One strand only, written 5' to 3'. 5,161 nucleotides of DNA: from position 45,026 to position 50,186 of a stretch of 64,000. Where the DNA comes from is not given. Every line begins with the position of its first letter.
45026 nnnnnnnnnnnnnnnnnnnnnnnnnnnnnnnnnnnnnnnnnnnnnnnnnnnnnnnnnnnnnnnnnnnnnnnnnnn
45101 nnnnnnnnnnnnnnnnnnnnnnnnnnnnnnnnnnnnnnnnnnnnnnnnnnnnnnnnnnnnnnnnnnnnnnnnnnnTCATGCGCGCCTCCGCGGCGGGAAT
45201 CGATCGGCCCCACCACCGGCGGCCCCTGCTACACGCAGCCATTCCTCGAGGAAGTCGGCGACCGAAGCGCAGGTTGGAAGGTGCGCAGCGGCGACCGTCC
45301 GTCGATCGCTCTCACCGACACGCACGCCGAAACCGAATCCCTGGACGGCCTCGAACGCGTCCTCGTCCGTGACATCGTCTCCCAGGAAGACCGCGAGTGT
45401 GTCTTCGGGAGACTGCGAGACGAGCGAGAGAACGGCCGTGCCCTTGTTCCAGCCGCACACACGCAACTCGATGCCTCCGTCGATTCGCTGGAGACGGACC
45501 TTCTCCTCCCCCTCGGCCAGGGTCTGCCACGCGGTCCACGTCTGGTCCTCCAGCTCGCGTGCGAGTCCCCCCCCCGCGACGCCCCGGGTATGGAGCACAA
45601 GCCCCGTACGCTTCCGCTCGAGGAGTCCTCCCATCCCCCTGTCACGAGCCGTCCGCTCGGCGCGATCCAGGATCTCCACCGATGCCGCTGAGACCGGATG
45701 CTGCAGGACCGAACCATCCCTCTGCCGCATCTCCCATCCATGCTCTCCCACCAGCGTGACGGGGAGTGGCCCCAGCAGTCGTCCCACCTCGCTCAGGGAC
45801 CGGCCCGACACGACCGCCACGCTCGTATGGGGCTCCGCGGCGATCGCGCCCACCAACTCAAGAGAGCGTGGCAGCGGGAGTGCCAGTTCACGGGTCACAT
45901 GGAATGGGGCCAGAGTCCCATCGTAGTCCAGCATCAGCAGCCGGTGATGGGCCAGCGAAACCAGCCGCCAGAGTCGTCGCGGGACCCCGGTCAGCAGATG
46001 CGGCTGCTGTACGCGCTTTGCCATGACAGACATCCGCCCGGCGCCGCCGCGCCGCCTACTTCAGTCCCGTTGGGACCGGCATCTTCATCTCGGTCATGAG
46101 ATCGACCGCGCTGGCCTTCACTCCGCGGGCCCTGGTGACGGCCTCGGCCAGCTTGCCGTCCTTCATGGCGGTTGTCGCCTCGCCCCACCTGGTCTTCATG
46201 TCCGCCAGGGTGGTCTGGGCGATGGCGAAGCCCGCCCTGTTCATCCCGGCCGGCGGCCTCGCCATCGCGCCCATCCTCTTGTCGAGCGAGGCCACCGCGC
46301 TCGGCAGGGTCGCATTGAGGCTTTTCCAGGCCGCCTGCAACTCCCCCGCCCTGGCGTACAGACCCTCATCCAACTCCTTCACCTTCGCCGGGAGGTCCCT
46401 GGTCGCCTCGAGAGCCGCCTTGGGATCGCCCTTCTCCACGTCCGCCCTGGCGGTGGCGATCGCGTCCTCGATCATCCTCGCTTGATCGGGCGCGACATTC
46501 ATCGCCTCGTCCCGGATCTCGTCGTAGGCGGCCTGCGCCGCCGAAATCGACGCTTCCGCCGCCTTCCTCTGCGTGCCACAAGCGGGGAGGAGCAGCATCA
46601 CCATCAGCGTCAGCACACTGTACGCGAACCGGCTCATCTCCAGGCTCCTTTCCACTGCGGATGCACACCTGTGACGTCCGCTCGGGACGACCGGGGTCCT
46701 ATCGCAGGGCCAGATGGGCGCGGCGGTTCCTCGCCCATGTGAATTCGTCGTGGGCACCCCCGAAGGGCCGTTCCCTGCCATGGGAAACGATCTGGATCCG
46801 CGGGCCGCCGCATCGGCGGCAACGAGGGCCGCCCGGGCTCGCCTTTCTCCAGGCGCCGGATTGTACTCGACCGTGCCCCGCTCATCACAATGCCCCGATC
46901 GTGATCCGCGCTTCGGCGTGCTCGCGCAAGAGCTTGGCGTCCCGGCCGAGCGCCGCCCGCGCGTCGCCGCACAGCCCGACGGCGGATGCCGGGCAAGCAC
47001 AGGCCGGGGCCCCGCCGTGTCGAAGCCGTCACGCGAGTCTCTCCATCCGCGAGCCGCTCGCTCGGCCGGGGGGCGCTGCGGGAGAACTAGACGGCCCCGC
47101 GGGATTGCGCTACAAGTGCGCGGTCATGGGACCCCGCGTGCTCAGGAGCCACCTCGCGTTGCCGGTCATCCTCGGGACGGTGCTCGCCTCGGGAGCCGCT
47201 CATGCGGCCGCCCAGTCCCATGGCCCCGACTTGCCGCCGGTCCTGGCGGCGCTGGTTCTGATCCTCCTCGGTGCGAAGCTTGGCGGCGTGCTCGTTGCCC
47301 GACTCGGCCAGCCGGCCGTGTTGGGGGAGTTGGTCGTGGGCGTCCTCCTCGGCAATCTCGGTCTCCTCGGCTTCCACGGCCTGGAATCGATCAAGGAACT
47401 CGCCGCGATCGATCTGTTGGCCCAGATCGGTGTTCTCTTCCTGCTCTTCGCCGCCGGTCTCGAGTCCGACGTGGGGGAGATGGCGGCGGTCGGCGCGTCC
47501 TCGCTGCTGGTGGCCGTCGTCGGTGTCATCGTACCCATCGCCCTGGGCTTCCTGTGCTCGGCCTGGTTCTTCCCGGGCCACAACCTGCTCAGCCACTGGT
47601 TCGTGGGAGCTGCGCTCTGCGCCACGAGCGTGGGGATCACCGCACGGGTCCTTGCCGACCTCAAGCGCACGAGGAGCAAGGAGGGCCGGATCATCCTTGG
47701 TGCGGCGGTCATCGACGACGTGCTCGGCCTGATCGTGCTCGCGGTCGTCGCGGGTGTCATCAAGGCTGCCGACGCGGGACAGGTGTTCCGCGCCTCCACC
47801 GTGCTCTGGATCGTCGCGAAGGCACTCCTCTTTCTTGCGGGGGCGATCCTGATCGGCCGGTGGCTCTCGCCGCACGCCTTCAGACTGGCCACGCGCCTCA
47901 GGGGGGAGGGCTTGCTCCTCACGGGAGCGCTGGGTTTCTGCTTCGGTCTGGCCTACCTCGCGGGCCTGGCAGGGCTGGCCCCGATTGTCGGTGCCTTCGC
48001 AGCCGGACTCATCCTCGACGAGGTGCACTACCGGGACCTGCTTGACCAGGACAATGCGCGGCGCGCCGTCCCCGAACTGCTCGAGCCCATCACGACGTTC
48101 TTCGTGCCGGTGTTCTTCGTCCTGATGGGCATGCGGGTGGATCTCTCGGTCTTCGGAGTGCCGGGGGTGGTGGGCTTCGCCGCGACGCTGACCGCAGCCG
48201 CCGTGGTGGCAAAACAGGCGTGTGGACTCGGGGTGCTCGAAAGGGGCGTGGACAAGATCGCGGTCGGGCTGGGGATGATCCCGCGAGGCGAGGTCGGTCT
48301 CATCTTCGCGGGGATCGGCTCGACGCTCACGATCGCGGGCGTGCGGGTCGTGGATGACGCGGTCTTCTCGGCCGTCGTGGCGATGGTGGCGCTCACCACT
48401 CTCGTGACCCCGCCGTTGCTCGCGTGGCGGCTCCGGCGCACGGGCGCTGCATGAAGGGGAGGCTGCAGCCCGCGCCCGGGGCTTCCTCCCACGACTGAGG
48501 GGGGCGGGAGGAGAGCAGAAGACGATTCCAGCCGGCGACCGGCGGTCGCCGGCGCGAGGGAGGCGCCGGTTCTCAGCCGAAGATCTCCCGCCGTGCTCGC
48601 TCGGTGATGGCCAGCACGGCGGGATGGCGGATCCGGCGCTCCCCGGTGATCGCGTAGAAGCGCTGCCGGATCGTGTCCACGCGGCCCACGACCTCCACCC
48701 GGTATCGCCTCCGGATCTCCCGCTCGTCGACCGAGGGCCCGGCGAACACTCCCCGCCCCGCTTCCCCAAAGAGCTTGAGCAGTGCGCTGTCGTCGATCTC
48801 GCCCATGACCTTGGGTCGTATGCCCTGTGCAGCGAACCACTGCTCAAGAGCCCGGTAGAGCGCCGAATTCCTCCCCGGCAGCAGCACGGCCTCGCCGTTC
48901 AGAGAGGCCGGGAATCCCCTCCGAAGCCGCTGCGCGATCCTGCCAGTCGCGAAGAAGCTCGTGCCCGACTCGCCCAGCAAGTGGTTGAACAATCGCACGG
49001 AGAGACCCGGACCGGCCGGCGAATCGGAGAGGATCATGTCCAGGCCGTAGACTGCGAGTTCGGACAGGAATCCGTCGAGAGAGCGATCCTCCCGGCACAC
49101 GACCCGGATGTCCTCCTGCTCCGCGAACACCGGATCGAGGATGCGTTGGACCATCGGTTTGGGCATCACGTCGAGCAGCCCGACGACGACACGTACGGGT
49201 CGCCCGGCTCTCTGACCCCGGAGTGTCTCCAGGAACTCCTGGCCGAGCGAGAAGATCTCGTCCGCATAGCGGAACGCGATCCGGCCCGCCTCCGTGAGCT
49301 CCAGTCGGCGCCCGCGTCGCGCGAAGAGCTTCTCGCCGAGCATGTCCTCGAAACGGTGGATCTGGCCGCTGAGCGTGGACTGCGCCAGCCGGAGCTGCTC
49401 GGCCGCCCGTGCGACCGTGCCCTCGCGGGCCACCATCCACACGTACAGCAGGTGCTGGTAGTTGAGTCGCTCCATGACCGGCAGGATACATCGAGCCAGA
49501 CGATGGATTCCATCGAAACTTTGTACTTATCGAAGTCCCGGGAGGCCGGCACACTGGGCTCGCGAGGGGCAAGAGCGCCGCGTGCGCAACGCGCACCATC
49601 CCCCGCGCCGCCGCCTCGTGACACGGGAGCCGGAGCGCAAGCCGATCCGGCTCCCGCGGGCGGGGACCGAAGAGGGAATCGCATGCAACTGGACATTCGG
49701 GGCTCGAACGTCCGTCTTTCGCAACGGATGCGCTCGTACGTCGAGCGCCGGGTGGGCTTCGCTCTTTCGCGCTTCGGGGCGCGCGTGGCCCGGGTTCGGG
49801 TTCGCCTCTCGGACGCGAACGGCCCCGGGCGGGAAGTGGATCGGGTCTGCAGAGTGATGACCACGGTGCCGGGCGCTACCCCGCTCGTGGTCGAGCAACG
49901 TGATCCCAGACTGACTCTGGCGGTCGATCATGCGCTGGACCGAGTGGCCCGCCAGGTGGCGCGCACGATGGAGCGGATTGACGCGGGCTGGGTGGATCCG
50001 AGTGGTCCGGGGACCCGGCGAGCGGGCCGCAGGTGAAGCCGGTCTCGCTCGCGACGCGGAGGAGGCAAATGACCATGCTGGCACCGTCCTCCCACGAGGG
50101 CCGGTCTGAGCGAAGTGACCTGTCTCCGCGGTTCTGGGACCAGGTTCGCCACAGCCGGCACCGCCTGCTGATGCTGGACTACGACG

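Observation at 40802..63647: All sugar-osmolyte synthase genes are multiply frameshifted while interleaved transport, channel and regulatory genes are intact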

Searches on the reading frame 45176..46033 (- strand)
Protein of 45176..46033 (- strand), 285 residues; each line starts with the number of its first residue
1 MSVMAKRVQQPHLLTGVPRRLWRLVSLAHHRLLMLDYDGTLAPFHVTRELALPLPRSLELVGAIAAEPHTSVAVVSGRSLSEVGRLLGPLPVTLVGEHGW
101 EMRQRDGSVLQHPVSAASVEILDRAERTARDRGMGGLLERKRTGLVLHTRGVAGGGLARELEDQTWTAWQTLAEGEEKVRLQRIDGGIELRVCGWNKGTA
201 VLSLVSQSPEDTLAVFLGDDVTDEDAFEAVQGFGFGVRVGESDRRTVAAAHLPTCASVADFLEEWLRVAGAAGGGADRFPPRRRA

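Call 4: search_protein_families(library=pfam, proteins=[window:45176-46033:-], max_evalue=0.01)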
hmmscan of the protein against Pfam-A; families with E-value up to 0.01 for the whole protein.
window:45176-46033:- (285 aa): 1 family
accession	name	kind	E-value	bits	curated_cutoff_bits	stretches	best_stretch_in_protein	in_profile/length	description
PF02358.22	Trehalose_PPase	-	9.7e-29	100.6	27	1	34-233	1-206/235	Trehalose-phosphatase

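Call 7: find_encoding_contigs(protein=window:45176-46033:-, flank=10000, max_places=6)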
Protein window:45176-46033:- (285 aa): no gene with exactly this product is on record in the collection.

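Call 39: search_protein_families(library=ncbifam, proteins=[window:45176-46033:-], max_evalue=0.001)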
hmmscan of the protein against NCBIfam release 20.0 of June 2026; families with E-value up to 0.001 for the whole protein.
window:45176-46033:- (285 aa): 4 families
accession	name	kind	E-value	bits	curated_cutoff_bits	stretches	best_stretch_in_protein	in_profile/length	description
NF011071.0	PRK14501.1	equivalog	2.2e-37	128.7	634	1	23-266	486-725/729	bifunctional alpha,alpha-trehalose-phosphate synthase (UDP-forming)/trehalose-phosphatase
TIGR00685.1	T6PP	equivalog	1.3e-34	120.2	68.05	1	29-263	2-246/250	trehalose-phosphatase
NF007560.0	PRK10187.1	equivalog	3.4e-21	75.7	327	1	33-264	17-242/266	trehalose-phosphatase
TIGR01484.1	HAD-SF-IIB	subfamily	1.3e-15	58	41.8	1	32-230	1-215/221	HAD-IIB family hydrolase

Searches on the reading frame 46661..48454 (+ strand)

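Call 47: search_protein_families(library=pfam, proteins=[window:46661-48454:+], max_evalue=0.01)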
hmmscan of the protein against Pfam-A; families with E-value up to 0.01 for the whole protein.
window:46661-48454:+ (597 aa): 1 family
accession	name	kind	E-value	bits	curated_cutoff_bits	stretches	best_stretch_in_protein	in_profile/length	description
PF00999.27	Na_H_Exchanger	-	1.2e-59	202.5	26.2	1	205-589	4-371/375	Sodium/hydrogen exchanger, transmembrane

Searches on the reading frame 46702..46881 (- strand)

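Call 54: search_protein_families(library=pfam, proteins=[window:46702-46881:-], max_evalue=1)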
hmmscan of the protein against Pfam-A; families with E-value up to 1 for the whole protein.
seq(60 aa): 1 family
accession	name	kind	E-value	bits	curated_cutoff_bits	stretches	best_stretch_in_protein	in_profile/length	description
PF19943.4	DUF6405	-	0.28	11.5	25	1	48-57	27-36/37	Family of unknown function (DUF6405)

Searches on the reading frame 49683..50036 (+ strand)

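Call 47: search_protein_families(library=pfam, proteins=[window:49683-50036:+], max_evalue=0.01)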
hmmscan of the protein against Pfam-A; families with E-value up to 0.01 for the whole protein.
window:49683-50036:+ (117 aa): 1 family
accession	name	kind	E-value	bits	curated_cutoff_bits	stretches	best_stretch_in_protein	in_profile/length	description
PF02482.25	Ribosomal_S30AE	-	1.8e-11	45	23.7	1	4-99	2-87/88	Sigma 54 modulation protein / S30EA ribosomal protein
